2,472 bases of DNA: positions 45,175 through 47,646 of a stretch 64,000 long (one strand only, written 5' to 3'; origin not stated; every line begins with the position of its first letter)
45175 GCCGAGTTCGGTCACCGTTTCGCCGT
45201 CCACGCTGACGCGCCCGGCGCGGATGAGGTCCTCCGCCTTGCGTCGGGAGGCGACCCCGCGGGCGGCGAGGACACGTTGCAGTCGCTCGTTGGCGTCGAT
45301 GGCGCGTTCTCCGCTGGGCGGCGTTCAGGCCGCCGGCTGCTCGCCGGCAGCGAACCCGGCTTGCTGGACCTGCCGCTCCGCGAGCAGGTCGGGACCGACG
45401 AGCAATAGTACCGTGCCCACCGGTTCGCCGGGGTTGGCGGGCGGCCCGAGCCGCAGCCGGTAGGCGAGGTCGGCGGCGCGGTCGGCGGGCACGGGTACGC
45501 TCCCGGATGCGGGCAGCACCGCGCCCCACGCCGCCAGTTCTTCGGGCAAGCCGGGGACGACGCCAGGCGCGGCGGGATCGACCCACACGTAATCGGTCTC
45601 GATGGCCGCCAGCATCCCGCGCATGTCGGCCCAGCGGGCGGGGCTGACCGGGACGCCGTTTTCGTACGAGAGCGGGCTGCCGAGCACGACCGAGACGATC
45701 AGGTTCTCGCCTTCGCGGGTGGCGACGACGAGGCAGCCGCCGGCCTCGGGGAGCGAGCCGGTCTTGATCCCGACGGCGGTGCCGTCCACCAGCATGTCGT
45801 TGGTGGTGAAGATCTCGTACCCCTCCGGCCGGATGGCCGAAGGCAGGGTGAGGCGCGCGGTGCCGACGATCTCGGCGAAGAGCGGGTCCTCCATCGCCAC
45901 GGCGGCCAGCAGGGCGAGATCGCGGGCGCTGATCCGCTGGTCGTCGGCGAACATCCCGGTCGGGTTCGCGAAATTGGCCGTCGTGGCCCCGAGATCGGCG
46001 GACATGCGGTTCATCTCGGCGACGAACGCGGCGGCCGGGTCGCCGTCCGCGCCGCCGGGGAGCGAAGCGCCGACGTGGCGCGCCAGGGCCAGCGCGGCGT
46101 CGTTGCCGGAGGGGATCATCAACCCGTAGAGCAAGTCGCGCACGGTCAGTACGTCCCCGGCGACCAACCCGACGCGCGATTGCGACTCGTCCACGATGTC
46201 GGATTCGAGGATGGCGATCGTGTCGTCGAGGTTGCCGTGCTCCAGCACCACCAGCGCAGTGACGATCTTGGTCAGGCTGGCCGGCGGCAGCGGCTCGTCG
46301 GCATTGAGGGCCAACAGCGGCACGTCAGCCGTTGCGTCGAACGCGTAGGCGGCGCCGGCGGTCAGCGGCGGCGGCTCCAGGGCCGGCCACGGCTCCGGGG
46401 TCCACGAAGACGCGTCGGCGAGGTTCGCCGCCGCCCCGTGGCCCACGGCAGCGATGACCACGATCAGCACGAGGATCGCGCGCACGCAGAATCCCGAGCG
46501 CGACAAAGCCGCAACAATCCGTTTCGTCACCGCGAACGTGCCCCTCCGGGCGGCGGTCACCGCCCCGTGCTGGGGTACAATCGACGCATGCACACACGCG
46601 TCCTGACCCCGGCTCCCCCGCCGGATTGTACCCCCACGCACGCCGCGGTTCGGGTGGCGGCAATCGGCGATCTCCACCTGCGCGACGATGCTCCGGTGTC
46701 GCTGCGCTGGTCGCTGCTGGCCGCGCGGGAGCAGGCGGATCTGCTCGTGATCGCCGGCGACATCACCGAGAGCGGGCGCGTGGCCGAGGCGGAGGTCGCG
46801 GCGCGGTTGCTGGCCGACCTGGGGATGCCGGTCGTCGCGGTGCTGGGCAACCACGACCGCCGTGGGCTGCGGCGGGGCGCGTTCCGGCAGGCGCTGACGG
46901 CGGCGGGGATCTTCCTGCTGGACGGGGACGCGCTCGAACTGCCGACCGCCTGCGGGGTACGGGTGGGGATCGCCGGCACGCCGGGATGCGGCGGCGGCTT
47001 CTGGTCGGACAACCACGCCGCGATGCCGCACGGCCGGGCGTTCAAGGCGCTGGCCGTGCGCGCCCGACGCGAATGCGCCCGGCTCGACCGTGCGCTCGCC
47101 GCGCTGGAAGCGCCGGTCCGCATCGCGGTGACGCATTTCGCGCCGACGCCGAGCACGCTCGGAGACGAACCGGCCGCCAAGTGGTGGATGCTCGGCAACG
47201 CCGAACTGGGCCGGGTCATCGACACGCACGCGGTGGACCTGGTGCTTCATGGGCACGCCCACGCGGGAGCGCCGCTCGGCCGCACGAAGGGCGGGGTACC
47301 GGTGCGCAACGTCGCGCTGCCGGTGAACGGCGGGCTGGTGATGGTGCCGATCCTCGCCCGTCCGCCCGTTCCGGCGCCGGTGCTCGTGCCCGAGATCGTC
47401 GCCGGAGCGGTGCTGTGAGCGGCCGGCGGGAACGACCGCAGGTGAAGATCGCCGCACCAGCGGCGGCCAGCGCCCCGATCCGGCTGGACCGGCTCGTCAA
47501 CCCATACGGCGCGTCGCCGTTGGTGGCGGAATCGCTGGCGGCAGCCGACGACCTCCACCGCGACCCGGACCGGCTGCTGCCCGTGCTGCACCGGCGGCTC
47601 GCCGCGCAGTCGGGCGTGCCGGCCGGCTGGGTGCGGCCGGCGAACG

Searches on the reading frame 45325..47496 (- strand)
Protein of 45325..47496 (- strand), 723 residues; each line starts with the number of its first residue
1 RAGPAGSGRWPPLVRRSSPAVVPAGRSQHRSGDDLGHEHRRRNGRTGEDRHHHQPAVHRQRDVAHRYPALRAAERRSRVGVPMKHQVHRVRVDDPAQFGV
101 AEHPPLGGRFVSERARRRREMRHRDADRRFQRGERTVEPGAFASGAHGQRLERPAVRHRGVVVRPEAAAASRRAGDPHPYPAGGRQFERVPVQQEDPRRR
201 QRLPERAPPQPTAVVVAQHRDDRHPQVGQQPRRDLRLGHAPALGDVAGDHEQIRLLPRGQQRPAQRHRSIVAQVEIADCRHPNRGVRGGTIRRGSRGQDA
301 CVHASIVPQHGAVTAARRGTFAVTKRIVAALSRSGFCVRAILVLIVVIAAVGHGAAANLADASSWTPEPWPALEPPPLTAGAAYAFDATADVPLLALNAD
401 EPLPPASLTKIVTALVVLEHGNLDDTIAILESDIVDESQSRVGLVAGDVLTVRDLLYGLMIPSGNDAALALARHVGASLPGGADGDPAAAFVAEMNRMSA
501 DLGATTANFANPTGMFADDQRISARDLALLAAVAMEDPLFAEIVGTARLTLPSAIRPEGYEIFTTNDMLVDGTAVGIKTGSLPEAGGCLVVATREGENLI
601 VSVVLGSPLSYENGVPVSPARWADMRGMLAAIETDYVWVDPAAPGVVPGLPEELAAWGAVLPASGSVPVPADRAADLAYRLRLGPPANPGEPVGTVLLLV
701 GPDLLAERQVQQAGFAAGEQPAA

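Call 36: search_protein_families(library=ncbifam, proteins=[window:45325-47496:-], max_evalue=1e-10)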
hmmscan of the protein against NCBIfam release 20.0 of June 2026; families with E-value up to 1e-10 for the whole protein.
window:45325-47496:- (723 aa): 6 families
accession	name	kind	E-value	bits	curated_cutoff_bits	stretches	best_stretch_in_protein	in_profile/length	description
NF000471.1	vanY_of_D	exception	1.3e-28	100.3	625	1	379-607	98-335/354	transpeptidase-like D-Ala-D-Ala carboxypeptidase VanY-D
NF008489.0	PRK11397.1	equivalog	2e-20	72.9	610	1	372-607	29-262/389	serine-type D-Ala-D-Ala carboxypeptidase DacD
NF008668.0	PRK11669.1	equivalog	3e-20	72.5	294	1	362-606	25-262/316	D-alanyl-D-alanine endopeptidase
NF007445.0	PRK10001.1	equivalog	5e-19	68.4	765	1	373-607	32-264/400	serine-type D-Ala-D-Ala carboxypeptidase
NF008059.0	PRK10793.1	equivalog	2.3e-14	52.9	694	1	393-607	59-271/403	D-alanyl-D-alanine carboxypeptidase DacA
NF038273.1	strep_PBP3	exception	8.9e-12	44.7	490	0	379-608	27-268/407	D-alanyl-D-alanine carboxypeptidase PBP3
